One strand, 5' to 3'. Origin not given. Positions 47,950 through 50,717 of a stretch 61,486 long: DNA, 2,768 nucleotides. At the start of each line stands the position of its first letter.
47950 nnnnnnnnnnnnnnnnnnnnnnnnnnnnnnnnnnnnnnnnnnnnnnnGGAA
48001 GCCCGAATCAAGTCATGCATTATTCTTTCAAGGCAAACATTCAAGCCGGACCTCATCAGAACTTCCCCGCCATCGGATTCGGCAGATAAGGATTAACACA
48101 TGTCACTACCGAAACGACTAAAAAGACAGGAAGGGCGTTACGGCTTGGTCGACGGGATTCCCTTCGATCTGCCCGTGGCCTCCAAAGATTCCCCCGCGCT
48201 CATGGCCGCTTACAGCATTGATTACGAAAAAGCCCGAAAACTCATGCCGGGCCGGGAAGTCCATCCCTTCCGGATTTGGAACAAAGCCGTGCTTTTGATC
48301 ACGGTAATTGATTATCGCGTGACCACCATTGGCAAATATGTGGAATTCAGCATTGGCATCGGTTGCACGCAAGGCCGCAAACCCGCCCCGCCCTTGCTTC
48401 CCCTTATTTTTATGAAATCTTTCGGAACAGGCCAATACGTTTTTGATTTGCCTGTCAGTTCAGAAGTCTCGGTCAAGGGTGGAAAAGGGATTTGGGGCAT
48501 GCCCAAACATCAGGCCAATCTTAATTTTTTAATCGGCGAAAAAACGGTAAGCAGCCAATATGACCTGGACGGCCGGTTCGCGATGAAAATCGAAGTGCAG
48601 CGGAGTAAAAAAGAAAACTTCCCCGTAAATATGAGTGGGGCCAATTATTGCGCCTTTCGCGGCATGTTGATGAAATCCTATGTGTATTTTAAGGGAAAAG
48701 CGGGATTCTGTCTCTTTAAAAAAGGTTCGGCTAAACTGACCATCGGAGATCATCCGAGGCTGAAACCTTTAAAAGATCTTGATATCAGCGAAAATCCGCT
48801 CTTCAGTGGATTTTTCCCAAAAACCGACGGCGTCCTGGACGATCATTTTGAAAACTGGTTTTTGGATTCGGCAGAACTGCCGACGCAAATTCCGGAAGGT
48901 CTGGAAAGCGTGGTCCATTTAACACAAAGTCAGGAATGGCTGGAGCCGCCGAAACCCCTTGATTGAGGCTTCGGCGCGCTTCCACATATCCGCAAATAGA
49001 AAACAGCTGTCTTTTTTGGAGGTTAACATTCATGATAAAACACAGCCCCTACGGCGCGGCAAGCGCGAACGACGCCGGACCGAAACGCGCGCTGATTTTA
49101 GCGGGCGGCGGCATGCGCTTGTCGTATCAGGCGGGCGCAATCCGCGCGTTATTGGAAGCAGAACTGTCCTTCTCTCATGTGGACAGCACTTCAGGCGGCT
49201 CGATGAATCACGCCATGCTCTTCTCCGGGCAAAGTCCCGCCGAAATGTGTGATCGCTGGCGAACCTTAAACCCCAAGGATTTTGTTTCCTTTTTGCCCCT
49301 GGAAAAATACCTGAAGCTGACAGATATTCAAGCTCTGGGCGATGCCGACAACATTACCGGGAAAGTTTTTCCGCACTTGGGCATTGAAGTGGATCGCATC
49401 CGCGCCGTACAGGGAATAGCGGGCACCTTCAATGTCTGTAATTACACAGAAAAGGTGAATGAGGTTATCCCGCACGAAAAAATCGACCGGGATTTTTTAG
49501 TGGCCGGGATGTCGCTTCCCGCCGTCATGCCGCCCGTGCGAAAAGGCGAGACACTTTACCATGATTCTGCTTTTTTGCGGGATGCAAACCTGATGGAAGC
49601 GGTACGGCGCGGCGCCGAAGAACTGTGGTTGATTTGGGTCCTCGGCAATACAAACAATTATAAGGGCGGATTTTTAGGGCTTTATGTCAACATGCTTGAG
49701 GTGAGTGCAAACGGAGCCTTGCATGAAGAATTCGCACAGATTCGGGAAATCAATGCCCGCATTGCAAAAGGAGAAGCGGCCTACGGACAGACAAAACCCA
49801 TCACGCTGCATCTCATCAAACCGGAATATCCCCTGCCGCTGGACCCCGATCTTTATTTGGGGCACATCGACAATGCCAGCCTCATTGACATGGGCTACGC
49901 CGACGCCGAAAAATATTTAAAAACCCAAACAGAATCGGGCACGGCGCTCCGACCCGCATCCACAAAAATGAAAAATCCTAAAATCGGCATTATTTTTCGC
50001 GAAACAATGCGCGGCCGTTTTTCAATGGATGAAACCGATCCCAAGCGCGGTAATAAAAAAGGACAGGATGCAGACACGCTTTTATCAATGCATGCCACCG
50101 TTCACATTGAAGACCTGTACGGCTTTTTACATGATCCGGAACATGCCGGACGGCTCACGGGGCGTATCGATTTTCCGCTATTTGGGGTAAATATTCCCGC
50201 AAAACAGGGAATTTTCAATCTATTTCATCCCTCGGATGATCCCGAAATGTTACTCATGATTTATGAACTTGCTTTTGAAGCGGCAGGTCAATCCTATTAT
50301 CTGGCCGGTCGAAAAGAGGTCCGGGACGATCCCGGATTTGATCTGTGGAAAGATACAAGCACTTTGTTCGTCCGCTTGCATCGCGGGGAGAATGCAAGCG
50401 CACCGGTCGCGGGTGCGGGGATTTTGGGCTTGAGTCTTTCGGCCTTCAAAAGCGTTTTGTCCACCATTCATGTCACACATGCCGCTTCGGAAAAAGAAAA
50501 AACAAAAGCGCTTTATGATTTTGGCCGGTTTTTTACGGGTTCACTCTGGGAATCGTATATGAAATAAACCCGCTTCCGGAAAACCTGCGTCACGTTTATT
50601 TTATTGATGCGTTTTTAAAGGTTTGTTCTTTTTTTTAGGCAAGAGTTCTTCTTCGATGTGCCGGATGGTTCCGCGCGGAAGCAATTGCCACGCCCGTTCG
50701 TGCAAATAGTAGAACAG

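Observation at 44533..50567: Four-gene lipid-type cluster: cholesterol-oxidase-like GMC flavoenzyme, lipase-like hydrolase, ADC-fold protein and patatin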

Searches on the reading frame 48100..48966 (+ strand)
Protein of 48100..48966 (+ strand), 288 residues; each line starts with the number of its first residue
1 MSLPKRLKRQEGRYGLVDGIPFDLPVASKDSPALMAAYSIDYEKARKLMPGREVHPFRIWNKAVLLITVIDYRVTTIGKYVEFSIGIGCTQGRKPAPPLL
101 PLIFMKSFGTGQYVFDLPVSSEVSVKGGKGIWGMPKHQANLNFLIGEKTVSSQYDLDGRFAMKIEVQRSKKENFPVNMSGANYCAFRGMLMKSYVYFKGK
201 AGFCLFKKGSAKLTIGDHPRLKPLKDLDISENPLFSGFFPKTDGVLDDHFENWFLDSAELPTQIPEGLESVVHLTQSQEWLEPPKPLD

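Call 3: search_protein_families(library=pfam, proteins=[window:48100-48966:+], max_evalue=0.01)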
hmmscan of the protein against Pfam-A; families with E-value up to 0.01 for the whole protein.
window:48100-48966:+ (288 aa): 1 family
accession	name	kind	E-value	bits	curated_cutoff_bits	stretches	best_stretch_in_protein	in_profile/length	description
PF06314.16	ADC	-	3.4e-14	53.4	29.8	1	27-167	19-140/238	Acetoacetate decarboxylase (ADC)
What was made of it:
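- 48100..48966 (+): Gene 3: divergent member of the acetoacetate-decarboxylase family. Lys136 (48505-48507) in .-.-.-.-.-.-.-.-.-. and Glu82 are invariant. Pfam ADC, 53 bits against a cut-off of 29.8 (call 3).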

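Call 4: search_protein_families(library=ncbifam, proteins=[window:48100-48966:+], max_evalue=0.01)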
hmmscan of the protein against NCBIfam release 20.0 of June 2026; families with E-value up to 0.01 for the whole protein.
window:48100-48966:+ (288 aa): 0 families
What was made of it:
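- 48100..48966 (+): No NCBIfam model (call 4).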

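Call 9: search_solved_structures(query=window:48100-48966:+, max_evalue=1)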
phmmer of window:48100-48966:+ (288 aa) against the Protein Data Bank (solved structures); distinct sequences matched with E-value up to 1: 0.

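Call 47: find_homologous_proteins(query=window:48100-48966:+, max_evalue=0.00001)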
Query window:48100-48966:+ (288 aa): 3065 proteins with E <= 0.00001 among 3330 candidates; the best 120 are listed.
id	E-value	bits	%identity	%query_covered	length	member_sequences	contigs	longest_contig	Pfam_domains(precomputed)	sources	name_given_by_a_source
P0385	4.1e-195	665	100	100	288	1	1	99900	PF06314.17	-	-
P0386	7.2e-171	585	87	100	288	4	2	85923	PF06314.17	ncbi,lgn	-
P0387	2.5e-143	495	73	99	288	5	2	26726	PF06314.17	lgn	-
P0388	1.2e-141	489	74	99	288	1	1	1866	PF06314.17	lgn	-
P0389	1.5e-138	479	72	99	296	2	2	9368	PF06314.17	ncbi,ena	-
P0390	3.3e-137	475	72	99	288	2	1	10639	PF06314.17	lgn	-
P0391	6.8e-137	474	71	99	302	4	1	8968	PF06314.17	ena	-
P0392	4.1e-136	471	69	99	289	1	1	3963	PF06314.17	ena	-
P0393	5.0e-136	471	69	99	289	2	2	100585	PF06314.17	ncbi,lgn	ncbi:MAG: acetoacetate decarboxylase family protein [Candidatus Manganitrophaceae bacterium]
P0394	6.5e-135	467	72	98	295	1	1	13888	PF06314.17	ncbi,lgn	-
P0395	6.8e-135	467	71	99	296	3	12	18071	PF06314.17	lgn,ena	-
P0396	1.5e-134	466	72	98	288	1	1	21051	PF06314.17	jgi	jgi:hypothetical protein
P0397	3.4e-133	462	69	98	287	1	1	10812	PF06314.17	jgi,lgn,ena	-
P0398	6.2e-133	461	70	99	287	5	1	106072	PF06314.17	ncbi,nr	ncbi:MAG: hypothetical protein JWL63_3489 [Rhodocyclales bacterium]|nr:hypothetical protein [Rhodocy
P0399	7.7e-133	460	68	99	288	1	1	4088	PF06314.17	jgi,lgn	jgi:hypothetical protein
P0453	7.3e-128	444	67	98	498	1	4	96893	PF06314.17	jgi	jgi:hypothetical protein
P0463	1.6e-127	443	67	100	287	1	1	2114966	PF06314.17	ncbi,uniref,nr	ncbi:acetoacetate decarboxylase family protein [Uliginosibacterium sp. H3]|uniref:Acetoacetate decar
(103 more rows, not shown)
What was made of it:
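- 48100..48966 (+): About 3000 homologues are 63-87% identical across phyla (call 47).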

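Call 48: find_encoding_contigs(protein=P0463, flank=9000, max_places=1)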
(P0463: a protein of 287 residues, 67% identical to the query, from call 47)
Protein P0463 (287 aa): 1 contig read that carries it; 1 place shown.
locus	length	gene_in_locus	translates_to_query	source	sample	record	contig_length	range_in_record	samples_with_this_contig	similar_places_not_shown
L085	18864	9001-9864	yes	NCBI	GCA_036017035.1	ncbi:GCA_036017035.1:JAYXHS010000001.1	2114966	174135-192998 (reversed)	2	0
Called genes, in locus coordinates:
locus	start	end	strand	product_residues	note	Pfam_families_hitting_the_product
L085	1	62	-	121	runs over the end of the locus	PF00072:Response_reg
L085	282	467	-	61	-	PF00301:Rubredoxin, PF21349:RUBY_RBDX (faint)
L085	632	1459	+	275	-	PF08543:Phos_pyr_kin, PF00294:PfkB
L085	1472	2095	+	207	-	PF02581:TMP-TENI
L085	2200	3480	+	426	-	PF00202:Aminotran_3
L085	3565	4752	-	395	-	PF06977:SdiA-regulated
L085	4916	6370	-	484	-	PF03448:MgtE_N, PF00571:CBS (weak), PF01769:MgtE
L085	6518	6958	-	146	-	PF13211:DUF4019 (weak)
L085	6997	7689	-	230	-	PF00912:Transgly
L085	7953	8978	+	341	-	PF00561:Abhydrolase_1 (weak)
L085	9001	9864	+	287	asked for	PF06314:ADC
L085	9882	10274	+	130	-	-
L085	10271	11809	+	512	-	PF01734:Patatin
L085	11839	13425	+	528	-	PF00732:GMC_oxred_N (weak), PF00890:FAD_binding_2 (faint), PF01266:DAO (faint), PF13450:NAD_binding_8 (faint), PF05199:GMC_oxred_C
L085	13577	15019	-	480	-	PF07470:Glyco_hydro_88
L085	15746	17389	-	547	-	PF00118:Cpn60_TCP1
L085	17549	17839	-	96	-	PF00166:Cpn10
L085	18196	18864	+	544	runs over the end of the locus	PF00989:PAS, PF08448:PAS_4 (faint), PF13426:PAS_9, PF08447:PAS_3, PF00015:MCPsignal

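Call 52: search_solved_structures(query=A3, max_evalue=1, show_alignments=3)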
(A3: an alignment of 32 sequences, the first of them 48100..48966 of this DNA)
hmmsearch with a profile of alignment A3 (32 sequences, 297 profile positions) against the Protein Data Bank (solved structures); distinct sequences matched with E-value up to 1: 5.
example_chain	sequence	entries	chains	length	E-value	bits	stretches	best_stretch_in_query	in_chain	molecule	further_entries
8iuo_C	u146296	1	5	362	0.34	12.9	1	77-119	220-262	Nucleoprotein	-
8op2_A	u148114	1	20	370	0.35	12.8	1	77-119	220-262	Nucleoprotein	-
2yhm_A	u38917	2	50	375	0.36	12.8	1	77-119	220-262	NUCLEOPROTEIN | RESPIRATORY SYNCYTIAL VIRUS NUCLEOCAPSID PROTEIN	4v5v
8op1_A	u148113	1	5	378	0.36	12.8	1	77-119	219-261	Nucleoprotein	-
2wj8_A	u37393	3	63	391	0.38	12.7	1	77-119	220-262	NUCLEOPROTEIN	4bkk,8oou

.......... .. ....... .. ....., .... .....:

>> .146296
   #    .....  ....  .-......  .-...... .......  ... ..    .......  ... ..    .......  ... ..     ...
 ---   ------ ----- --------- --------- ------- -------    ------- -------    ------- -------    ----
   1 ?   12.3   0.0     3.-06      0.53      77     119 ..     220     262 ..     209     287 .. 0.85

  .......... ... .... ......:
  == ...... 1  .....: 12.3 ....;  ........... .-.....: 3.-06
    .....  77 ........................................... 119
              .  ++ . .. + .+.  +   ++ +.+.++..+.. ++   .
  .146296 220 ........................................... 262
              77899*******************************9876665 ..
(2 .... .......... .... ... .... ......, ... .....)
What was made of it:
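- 48100..48966 (+): No PDB sequence match with the single sequence or a profile (calls 9, 52).
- On True acetoacetate decarboxylase (EC 4.1.1.4): No solved ADC is detectable by sequence (calls 9, 52).
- Closest known: Acetoacetate decarboxylase superfamily. Different: No solved member is detectable by sequence, even with a profile (calls 9, 52).
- The ADC-like protein is too far from solved ADCs to align residue by residue (calls 9, 52). The ADC-like protein is remote from true ADCs (calls 9, 52).
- Tried and rejected: The profile gave only chance hits to viral nucleoproteins at E about 0.35 (calls 9, 52).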

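Call 59: search_protein_families(library=padloc, proteins=[window:48100-48966:+], max_evalue=0.01)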
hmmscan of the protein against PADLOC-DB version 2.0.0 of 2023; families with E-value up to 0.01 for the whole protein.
window:48100-48966:+ (288 aa): 0 families

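Call 71: search_dna_similar(query=window:48100-48966:+, collection=plasmids, mode=protein, max_rows=15, max_evalue=1e-10)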
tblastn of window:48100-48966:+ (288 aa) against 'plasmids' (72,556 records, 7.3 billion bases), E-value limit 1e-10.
Records with a match: 2; places in all: 2; records where one place covers at least 80% of the query: 2.
Best place of each record, by identity: <60% 2.
By first word of the organism name: Streptomyces 1; Arthrobacter 1.
By predicted mobility (MOB-suite, as given by PLSDB): mobilizable 1; non-mobilizable 1.
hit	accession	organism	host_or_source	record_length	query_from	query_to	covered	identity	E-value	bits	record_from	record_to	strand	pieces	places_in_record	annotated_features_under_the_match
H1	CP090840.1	Streptomyces viridifaciens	Whole organism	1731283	4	285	98%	53.0%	7e-91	301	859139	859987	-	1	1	acetoacetate decarboxylase family protein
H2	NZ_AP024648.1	Arthrobacter sp. StoSoilB13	-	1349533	3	284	98%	49.3%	2e-92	306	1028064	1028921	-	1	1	record has no annotation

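Call 72: get_annotated_region(hit=H1, flank=9000)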
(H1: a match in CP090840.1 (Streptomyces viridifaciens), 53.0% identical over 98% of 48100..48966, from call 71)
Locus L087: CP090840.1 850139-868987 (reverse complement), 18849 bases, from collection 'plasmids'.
description: Streptomyces viridifaciens strain DSM 40239 plasmid pKVP1, complete sequence
organism: Streptomyces viridifaciens (NCBI taxid 48665)
taxonomy: Bacteria; Actinomycetota; Actinomycetes; Kitasatosporales; Streptomycetaceae; Streptomyces; Streptomyces viridifaciens
host: -; source: Whole organism; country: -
typing (MOB-suite, as given by PLSDB): mobilizable; relaxase MOBP
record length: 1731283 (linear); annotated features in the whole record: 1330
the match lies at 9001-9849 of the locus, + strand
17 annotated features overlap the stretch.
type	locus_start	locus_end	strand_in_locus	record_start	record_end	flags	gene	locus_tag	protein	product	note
CDS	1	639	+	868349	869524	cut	-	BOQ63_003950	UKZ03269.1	glutathione-independent formaldehyde dehydrogenase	-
CDS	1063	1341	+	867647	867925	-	-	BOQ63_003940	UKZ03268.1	hypothetical protein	-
CDS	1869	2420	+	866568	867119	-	-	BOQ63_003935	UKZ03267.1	hypothetical protein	-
CDS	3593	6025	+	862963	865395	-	-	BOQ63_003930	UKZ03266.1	GMC oxidoreductase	-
CDS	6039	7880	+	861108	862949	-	-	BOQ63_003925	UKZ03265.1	hypothetical protein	-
CDS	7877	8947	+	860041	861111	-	-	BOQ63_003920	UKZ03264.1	alpha/beta hydrolase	-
CDS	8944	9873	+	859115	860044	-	-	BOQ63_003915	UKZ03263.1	acetoacetate decarboxylase family protein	-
CDS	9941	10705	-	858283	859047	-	-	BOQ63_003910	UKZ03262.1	maleylpyruvate isomerase family mycothiol-dependent enzyme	-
CDS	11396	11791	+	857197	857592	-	-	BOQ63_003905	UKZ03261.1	transglycosylase SLT domain-containing protein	-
CDS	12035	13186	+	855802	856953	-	-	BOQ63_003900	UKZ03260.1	inorganic phosphate transporter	-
CDS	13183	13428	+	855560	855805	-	-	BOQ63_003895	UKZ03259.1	hypothetical protein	-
CDS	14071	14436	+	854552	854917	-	-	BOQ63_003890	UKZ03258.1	hypothetical protein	-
CDS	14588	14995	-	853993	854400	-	-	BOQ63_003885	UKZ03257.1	hypothetical protein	-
CDS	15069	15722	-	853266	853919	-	-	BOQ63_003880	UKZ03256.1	TNT domain-containing protein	-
CDS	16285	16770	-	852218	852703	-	-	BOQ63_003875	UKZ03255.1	hypothetical protein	-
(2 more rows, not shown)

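Call 73: search_solved_structures(query=L087:6039-7880:+, max_evalue=1)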
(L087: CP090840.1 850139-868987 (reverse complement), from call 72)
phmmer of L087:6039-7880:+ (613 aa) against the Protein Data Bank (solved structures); distinct sequences matched with E-value up to 1: 0.

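Call 74: search_protein_families(library=ncbifam, proteins=[L087:6039-7880:+, L087:3593-6025:+, L085:9882-10274:+], max_evalue=0.01)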
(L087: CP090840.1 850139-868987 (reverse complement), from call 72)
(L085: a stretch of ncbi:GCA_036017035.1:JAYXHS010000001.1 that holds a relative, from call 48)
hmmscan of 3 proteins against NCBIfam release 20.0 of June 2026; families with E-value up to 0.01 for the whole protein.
L087:6039-7880:+ (613 aa): 0 families

L087:3593-6025:+ (810 aa): 39 families (the best 25 are shown)
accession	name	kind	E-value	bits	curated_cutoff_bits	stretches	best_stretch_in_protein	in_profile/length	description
NF058674.1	CholsOxChoxAB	equivalog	8.2e-59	199.5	850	2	19-336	5-313/535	cholesterol oxidase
TIGR04542.1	GMC_mycofac_2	equivalog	4.7e-15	55.5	400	2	455-566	310-421/425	mycofactocin system GMC family oxidoreductase MftG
NF002550.0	PRK02106.1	subfamily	2.2e-10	39.7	605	2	19-69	5-57/563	choline dehydrogenase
TIGR03970.1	mycofact_MftG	equivalog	1.7e-09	37.2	387.45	1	509-570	424-486/487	mycofactocin dehydrogenase MftG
NF038210.1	GMC_mycofac_3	equivalog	3.3e-07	29.5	300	0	22-52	1-31/418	mycofactocin system GMC family oxidoreductase MftG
TIGR01810.1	betA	equivalog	1.5e-06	27.2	732.1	1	21-150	1-131/532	choline dehydrogenase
NF008425.0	PRK11259.1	equivalog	6e-06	25.4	257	1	19-53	4-38/377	N-methyl-L-tryptophan oxidase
TIGR02032.1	GG-red-SF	subfamily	6.1e-06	26.1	158.8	1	21-51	2-32/297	geranylgeranyl reductase family protein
TIGR02462.1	pyranose_ox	equivalog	3.6e-05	22.8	544.9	1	479-572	452-545/548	pyranose oxidase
NF005882.1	PRK07843.1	equivalog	0.0001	20.9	788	1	20-55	2-37/547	3-oxosteroid 1-dehydrogenase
NF053717.1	VnlPnlRedVprA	equivalog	0.00016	20.6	600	1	19-52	6-39/481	vinyl phenol reductase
NF006130.0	PRK08274.1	equivalog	0.00018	20.5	369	1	18-52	4-38/467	FAD-dependent tricarballylate dehydrogenase TcuA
TIGR01350.1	lipoamide_DH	equivalog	0.00032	19.6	408.8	1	20-50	2-32/461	dihydrolipoyl dehydrogenase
NF005508.0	PRK07121.1-1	equivalog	0.00039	19.1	537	1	17-51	18-52/497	FAD-binding protein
NF004829.0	PRK06183.1-3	subfamily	0.00042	19.2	390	1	16-52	5-41/520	bifunctional 3-(3-hydroxy-phenyl)propionate/3-hydroxycinnamic acid hydroxylase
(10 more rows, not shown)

L085:9882-10274:+ (130 aa): 0 families

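Call 82: find_encoding_contigs(protein=P0453, flank=8000, max_places=1)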
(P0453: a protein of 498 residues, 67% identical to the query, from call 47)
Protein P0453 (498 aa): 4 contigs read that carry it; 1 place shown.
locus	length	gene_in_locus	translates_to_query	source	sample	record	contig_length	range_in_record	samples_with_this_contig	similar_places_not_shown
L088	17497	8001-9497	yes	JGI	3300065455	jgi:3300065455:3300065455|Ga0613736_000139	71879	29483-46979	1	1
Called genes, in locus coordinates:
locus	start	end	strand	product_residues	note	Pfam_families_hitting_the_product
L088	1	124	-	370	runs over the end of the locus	PF02812:ELFV_dehydrog_N, PF00208:ELFV_dehydrog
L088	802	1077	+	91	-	PF00137:ATP-synt_C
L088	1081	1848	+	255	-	PF00430:ATP-synt_B, PF00213:OSCP (faint)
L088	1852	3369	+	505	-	PF02874:ATP-synt_ab_N, PF00006:ATP-synt_ab, PF00306:ATP-synt_ab_C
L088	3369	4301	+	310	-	PF00231:ATP-synt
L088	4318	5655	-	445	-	PF02749:QRPTase_N (faint), PF17767:NAPRTase_N, PF04095:NAPRTase (weak), PF17956:NAPRTase_C (weak)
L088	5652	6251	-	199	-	PF00857:Isochorismatase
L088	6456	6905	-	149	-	-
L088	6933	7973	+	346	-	PF00561:Abhydrolase_1 (weak)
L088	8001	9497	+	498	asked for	PF06314:ADC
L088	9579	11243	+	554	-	PF00890:FAD_binding_2 (faint), PF01266:DAO (faint), PF13450:NAD_binding_8 (faint), PF00732:GMC_oxred_N (weak), PF05199:GMC_oxred_C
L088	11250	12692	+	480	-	PF01734:Patatin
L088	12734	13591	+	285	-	PF00809:Pterin_bind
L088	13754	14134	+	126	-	PF01329:Pterin_4a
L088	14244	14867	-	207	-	PF04356:DUF489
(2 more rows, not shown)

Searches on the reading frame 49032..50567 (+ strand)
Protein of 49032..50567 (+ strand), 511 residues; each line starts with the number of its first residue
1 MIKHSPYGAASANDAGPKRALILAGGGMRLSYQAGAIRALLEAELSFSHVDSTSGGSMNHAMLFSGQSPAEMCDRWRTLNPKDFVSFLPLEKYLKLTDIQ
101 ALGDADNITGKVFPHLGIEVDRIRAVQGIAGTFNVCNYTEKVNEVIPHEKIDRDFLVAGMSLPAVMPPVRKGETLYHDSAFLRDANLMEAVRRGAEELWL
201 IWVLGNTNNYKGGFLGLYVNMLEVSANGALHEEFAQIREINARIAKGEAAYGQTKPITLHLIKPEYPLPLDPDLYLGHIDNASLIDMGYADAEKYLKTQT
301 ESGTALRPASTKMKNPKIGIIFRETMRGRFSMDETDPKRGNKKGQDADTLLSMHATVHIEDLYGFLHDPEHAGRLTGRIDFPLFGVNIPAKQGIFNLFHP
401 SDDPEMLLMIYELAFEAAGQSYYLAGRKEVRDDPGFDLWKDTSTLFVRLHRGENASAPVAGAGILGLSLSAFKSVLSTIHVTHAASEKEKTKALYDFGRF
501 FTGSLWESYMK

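Call 3: search_protein_families(library=pfam, proteins=[window:49032-50567:+], max_evalue=0.01)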
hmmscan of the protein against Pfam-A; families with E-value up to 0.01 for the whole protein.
window:49032-50567:+ (511 aa): 1 family
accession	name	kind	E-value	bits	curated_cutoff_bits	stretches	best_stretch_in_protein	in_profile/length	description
PF01734.28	Patatin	-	5e-17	63.2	27.7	1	21-190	1-190/191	Patatin-like phospholipase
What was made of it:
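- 49032..50567 (+): Gene 4: patatin-like acyl hydrolase (residues 1 to about 312) fused to copy 2 of the shared C-domain. Key residues: GGGMR oxyanion box, Ser54 (49191-49193) and Asp178 (49563-49565). Pfam Patatin, 63 bits (call 3).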

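Call 4: search_protein_families(library=ncbifam, proteins=[window:49032-50567:+], max_evalue=0.01)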
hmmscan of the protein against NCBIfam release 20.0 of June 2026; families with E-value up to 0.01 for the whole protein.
window:49032-50567:+ (511 aa): 0 families

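Call 10: search_solved_structures(query=window:49032-50567:+, max_evalue=1)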
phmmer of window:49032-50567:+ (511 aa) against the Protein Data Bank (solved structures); distinct sequences matched with E-value up to 1: 2.
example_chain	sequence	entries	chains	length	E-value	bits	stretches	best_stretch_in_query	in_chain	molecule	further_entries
5fqu_A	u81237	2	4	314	0.059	15.2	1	15-72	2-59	PATATIN-LIKE PROTEIN, PLPD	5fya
4akx_B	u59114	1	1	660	0.23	13.3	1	17-95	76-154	EXOU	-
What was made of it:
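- Closest known: Patatin-like phospholipases. Different: PDB similarity is only marginal (E 0.06, call 10).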

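Call 59: search_protein_families(library=padloc, proteins=[window:49032-50567:+], max_evalue=0.01)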
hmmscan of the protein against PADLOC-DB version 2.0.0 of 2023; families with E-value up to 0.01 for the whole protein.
window:49032-50567:+ (511 aa): 0 families
